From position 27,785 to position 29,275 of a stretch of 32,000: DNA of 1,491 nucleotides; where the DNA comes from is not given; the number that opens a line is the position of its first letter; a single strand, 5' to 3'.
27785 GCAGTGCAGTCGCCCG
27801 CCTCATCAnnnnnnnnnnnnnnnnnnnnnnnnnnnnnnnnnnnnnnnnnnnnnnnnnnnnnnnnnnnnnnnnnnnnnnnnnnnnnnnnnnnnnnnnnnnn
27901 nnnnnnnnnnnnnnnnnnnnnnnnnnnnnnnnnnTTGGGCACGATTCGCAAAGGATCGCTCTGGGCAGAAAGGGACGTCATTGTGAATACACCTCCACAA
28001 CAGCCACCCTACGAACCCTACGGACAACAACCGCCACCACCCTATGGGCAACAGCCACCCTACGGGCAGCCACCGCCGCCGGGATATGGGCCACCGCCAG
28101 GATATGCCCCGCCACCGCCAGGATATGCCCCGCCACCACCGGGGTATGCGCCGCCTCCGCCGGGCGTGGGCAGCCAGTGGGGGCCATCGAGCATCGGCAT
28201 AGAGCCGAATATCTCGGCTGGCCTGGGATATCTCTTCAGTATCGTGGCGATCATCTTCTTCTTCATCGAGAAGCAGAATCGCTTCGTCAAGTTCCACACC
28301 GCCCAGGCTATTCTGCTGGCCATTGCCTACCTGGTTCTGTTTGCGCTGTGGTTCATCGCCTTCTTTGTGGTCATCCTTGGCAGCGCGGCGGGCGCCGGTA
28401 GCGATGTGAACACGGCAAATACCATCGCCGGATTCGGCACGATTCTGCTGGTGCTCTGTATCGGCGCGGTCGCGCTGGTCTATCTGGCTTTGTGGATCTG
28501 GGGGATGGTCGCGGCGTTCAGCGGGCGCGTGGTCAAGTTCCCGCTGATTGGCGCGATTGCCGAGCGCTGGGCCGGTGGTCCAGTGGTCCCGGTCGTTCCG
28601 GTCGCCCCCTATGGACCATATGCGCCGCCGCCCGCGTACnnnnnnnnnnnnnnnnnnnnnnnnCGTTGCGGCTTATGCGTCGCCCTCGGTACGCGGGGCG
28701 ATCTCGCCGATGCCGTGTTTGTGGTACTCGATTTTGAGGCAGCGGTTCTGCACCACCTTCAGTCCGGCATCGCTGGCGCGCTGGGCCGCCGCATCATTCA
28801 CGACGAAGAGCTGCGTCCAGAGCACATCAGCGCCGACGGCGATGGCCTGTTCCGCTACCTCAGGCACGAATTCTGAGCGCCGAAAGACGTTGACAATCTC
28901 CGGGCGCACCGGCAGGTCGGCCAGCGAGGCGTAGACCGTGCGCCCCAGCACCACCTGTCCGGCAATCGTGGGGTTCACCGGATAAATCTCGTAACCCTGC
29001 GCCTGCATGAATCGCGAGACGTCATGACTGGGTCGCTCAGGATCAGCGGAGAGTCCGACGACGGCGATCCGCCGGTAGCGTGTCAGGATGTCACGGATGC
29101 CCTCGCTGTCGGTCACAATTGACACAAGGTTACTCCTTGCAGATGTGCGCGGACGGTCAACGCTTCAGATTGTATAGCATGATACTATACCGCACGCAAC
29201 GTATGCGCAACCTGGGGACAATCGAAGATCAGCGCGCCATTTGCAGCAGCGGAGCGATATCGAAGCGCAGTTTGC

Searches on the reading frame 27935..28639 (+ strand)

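Call 31: search_protein_families(library=pfam, proteins=[window:27935-28639:+], max_evalue=0.001)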
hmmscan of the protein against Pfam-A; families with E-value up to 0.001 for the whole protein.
window:27935-28639:+ (235 aa): 1 family
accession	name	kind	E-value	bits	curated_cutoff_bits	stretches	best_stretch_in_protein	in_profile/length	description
PF09685.15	DUF4870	-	2.6e-05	24.6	25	1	98-205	19-103/107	Domain of unknown function (DUF4870)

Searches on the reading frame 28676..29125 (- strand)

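Call 31: search_protein_families(library=pfam, proteins=[window:28676-29125:-], max_evalue=0.001)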
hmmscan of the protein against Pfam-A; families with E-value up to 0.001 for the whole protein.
window:28676-29125:- (150 aa): 2 families
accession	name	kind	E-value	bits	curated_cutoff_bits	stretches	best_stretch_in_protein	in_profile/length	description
PF13380.12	CoA_binding_2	-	4.4e-38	130.7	22.8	1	18-134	1-115/116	CoA binding domain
PF02629.25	CoA_binding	-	7.8e-07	30.2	22.3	1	18-102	4-91/97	CoA binding domain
